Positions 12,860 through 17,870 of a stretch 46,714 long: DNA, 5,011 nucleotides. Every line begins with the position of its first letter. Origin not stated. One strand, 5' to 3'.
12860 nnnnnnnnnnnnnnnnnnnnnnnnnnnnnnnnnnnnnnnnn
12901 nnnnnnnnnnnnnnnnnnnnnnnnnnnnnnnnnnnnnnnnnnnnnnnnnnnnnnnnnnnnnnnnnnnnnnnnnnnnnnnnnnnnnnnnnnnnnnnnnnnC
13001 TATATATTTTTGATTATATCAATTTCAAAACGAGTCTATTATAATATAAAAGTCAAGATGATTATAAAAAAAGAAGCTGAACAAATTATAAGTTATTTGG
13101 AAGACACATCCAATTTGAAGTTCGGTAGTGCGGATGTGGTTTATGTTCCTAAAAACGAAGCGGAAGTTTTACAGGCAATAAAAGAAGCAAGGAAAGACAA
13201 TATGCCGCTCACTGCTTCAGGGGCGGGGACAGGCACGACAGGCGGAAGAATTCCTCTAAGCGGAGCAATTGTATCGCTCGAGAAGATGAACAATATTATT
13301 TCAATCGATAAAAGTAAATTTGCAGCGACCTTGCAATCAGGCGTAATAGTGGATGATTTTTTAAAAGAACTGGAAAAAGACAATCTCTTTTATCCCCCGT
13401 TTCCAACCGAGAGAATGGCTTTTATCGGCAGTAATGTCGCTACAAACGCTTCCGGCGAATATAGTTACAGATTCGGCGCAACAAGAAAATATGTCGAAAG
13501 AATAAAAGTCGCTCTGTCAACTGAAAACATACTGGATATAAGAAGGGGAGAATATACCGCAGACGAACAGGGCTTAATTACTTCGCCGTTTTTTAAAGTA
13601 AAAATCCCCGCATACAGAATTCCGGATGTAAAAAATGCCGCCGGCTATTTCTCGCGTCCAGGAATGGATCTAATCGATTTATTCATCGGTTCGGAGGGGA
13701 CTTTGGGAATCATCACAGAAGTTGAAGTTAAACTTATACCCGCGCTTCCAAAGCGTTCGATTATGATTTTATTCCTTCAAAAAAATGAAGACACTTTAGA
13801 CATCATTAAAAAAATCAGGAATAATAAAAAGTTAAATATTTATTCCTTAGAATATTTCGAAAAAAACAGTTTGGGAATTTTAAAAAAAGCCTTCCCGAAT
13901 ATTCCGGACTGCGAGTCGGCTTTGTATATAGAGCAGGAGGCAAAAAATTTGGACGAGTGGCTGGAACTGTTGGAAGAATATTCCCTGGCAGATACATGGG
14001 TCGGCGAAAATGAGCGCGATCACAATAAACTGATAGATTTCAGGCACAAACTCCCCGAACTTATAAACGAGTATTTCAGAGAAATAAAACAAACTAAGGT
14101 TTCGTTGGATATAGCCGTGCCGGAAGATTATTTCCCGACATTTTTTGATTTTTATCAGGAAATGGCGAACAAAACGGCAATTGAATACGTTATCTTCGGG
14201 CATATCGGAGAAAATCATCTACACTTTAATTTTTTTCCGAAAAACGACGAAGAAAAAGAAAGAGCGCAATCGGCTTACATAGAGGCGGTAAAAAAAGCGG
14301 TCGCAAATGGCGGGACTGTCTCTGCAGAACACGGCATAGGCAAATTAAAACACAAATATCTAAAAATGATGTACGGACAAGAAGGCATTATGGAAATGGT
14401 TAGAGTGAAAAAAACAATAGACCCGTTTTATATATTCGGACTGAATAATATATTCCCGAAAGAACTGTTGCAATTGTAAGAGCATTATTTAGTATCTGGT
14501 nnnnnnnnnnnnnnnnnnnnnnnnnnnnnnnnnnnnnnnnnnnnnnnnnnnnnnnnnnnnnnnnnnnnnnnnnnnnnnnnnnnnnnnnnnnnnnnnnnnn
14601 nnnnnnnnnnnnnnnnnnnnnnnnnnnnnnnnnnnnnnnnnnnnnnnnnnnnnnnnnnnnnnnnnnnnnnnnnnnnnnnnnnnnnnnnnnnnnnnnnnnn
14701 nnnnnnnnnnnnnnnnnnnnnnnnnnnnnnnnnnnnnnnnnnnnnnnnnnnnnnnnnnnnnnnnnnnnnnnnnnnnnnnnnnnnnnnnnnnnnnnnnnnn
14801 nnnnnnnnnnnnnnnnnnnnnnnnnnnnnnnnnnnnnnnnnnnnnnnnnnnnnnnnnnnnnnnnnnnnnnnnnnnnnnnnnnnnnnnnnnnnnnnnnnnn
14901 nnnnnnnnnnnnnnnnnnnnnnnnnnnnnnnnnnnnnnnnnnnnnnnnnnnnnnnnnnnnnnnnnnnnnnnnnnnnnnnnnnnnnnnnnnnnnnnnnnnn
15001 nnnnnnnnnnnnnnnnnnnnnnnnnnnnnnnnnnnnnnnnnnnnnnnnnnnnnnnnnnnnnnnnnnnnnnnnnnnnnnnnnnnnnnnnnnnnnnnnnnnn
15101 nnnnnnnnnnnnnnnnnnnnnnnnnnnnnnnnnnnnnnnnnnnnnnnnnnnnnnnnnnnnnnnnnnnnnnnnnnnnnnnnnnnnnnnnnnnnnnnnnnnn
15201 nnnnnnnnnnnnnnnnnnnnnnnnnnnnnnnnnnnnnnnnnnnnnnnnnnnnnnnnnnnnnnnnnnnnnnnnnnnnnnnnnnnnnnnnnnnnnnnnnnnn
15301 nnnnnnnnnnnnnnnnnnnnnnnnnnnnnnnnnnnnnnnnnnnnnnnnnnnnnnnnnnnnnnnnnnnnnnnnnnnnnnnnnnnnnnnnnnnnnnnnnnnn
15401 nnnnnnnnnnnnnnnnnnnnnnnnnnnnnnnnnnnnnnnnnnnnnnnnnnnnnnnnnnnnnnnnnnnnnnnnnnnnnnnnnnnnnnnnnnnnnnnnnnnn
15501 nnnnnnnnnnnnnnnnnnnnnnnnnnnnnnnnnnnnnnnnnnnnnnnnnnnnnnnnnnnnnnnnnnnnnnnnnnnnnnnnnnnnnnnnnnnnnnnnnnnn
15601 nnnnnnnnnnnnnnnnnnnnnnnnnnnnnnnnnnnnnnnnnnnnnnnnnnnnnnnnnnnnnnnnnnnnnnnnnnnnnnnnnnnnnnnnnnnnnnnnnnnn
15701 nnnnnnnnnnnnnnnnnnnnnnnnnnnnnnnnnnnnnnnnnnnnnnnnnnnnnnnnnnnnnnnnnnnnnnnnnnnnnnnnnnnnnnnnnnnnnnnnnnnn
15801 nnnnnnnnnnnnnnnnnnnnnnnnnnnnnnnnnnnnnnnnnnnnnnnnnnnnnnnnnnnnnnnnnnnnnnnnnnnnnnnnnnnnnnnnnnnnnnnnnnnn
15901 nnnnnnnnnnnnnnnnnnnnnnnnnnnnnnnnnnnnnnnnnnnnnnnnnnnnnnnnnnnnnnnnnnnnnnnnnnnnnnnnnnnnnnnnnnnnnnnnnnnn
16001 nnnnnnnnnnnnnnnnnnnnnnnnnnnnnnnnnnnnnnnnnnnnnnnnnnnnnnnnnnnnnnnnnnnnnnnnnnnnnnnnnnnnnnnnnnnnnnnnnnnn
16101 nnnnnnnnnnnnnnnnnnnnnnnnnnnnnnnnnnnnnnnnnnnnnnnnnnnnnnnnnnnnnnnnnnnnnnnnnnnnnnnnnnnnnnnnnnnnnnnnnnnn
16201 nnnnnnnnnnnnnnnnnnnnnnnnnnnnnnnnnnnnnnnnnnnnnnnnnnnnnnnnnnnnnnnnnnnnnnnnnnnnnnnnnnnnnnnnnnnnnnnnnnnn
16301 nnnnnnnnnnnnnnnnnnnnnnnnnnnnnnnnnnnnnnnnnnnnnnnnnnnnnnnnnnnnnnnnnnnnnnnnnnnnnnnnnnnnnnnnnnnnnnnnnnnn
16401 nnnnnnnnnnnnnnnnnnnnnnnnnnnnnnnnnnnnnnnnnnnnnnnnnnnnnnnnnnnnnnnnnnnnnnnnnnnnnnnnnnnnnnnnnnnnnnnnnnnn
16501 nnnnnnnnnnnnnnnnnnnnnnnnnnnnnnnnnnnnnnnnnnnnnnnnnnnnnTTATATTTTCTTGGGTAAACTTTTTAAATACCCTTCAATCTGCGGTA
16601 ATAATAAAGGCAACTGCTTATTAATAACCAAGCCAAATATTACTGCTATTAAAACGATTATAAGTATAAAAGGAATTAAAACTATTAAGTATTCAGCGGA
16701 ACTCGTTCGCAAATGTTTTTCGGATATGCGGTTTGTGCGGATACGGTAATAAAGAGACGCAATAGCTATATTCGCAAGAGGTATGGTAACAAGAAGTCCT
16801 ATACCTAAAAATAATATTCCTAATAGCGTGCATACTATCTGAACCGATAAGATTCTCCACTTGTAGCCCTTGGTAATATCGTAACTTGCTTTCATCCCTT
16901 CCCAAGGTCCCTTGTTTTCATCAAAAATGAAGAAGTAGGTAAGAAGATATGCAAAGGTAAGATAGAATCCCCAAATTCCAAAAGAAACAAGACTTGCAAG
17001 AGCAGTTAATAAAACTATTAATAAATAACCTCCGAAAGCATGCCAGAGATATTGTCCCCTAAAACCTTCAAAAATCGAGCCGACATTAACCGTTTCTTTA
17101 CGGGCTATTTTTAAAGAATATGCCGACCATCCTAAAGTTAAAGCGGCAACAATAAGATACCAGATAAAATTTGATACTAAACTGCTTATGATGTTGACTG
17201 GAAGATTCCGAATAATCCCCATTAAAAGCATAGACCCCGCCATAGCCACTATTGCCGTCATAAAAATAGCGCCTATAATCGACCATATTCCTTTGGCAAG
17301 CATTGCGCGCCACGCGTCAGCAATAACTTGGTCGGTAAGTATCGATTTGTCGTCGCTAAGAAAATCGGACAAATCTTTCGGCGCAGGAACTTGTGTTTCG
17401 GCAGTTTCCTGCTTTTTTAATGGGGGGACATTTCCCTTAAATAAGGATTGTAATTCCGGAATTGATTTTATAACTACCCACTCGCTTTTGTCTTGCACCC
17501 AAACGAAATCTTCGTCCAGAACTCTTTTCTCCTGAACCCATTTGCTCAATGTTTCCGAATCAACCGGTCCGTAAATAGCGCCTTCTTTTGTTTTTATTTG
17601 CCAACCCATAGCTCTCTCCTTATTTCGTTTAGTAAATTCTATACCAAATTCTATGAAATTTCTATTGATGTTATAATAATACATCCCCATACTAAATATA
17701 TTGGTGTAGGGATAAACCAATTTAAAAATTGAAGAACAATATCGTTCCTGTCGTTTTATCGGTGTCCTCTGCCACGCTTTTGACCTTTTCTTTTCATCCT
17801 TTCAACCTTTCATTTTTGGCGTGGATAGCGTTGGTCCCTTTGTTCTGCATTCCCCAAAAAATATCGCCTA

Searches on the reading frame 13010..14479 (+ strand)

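Call 67: search_protein_families(library=pfam, proteins=[window:13010-14479:+], max_evalue=0.00001)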
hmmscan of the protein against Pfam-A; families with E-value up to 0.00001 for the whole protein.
window:13010-14479:+ (489 aa): 2 families
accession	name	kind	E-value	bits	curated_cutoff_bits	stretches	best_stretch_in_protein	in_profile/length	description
PF02913.24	FAD-oxidase_C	-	8.5e-37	127.6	21.2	1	249-475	5-242/248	FAD linked oxidases, C-terminal domain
PF01565.28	FAD_binding_4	-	8e-27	94.1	26.4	1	42-176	2-137/139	FAD binding domain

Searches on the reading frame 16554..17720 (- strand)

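Call 68: search_protein_families(library=pfam, proteins=[window:16554-17720:-], max_evalue=0.00001)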
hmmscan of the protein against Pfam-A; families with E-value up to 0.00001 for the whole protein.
window:16554-17720:- (388 aa): 2 families
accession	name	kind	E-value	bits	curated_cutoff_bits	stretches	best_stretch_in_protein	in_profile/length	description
PF06161.16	DUF975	-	2.6e-08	34.5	34.8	1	250-329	158-241/243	Protein of unknown function (DUF975)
PF14237.11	GYF_2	-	5.2e-07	29.8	25.8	1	45-90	5-50/50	GYF domain 2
